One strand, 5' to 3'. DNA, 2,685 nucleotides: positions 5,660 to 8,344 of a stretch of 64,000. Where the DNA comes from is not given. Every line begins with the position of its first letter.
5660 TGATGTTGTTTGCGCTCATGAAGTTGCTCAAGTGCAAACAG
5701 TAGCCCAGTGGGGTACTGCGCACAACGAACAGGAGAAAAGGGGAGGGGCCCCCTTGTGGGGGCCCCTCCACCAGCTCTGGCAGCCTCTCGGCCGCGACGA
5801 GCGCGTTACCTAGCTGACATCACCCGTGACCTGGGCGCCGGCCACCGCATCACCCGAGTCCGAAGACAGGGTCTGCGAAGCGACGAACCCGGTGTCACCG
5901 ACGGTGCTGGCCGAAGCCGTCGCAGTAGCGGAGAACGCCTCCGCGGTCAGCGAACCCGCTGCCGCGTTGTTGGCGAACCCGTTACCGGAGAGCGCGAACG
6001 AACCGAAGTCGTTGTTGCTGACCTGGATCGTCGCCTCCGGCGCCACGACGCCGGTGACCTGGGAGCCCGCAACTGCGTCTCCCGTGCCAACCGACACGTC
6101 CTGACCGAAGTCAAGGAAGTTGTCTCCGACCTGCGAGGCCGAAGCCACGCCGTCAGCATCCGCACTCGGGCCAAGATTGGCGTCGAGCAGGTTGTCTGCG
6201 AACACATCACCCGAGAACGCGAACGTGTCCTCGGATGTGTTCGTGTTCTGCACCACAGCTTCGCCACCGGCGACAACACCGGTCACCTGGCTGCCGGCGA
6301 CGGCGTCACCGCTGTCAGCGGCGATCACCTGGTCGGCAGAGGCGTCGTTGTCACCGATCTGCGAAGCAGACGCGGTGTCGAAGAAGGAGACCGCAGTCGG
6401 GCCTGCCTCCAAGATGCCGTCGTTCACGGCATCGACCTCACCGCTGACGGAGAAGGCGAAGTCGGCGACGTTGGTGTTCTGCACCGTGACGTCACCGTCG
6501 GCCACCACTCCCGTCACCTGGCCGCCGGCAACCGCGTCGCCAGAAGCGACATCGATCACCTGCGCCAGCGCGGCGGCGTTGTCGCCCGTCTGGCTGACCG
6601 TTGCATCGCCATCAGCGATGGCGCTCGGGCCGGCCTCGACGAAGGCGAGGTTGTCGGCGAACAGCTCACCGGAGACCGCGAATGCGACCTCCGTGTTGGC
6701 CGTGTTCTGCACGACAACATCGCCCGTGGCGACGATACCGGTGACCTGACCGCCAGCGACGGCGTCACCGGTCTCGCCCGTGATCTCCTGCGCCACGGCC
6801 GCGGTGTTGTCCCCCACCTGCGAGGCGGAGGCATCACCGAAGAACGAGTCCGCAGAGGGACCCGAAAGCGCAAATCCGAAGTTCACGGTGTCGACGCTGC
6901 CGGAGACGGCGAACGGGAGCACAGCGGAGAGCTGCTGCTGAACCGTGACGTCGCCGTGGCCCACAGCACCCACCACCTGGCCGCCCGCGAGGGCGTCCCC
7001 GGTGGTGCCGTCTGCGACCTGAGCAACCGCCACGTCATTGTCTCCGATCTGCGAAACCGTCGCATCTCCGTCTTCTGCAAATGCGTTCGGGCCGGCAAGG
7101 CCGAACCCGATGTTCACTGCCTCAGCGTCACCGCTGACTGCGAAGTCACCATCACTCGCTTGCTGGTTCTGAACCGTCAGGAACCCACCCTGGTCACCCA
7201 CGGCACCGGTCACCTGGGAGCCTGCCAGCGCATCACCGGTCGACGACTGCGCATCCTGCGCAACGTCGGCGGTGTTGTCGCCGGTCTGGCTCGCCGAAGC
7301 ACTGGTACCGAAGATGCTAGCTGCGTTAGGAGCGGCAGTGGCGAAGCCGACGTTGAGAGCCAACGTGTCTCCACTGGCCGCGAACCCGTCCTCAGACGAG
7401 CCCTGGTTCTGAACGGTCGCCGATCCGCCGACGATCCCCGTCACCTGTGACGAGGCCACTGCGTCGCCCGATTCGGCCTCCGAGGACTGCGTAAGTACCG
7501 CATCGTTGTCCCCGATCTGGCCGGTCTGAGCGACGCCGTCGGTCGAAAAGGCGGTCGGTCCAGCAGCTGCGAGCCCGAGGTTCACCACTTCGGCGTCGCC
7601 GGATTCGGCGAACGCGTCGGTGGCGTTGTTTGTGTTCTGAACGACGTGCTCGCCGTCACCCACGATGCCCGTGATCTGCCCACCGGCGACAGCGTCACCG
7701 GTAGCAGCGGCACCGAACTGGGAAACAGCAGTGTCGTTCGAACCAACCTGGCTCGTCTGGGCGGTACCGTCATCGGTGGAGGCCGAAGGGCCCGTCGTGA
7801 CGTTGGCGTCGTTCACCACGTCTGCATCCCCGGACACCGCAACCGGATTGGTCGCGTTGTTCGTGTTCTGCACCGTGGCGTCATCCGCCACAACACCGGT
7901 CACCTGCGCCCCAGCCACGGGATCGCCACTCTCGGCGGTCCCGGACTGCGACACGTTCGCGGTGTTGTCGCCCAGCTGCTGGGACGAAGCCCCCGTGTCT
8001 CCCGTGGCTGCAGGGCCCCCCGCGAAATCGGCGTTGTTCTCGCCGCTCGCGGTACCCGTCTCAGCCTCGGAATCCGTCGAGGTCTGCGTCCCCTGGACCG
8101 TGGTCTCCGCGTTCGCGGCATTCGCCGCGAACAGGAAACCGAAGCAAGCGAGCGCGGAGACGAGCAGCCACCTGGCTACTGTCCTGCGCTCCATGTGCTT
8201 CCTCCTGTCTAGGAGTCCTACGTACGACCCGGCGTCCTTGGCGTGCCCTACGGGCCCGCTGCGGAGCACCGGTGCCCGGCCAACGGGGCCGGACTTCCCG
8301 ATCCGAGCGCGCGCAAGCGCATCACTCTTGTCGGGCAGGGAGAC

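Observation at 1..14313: Head-to-tail array of five paralogous genes for lysine-free, hyper-acidic secreted proteins built from a ~78-aa repeat I cannot place in any known family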

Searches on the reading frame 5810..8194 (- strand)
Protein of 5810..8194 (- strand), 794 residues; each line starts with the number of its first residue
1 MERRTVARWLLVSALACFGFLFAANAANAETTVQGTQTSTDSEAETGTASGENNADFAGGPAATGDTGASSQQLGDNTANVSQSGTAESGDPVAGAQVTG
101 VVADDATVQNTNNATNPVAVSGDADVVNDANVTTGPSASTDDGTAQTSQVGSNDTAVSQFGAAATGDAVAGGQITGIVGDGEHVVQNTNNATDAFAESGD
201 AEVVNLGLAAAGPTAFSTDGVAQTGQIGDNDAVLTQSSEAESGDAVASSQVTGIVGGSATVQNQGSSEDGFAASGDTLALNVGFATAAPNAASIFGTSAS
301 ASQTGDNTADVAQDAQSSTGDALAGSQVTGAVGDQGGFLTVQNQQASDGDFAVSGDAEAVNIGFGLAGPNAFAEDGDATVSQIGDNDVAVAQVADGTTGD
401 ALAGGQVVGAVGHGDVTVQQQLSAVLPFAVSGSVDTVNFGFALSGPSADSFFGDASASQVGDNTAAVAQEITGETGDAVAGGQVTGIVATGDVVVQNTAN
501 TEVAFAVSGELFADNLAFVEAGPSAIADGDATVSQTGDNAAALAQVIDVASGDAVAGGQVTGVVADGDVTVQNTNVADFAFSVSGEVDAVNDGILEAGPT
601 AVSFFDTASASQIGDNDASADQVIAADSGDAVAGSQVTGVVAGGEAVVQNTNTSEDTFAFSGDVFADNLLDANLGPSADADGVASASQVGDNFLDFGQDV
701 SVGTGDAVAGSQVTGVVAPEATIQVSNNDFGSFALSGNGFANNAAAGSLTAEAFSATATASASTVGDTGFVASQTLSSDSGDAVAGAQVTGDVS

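Call 4: search_protein_families(library=pfam, proteins=[window:5810-8194:-], max_evalue=1)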
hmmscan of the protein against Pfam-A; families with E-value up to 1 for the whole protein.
window:5810-8194:- (794 aa): 1 family
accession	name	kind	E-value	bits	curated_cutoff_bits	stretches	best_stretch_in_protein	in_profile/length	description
PF16886.11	ATP-synt_ab_Xtn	-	0.3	11.3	25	0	547-591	14-55/88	ATPsynthase alpha/beta subunit barrel-sandwich domain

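Call 5: search_protein_families(library=ncbifam, proteins=[window:5810-8194:-], max_evalue=1)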
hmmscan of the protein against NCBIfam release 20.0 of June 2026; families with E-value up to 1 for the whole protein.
window:5810-8194:- (794 aa): 0 families
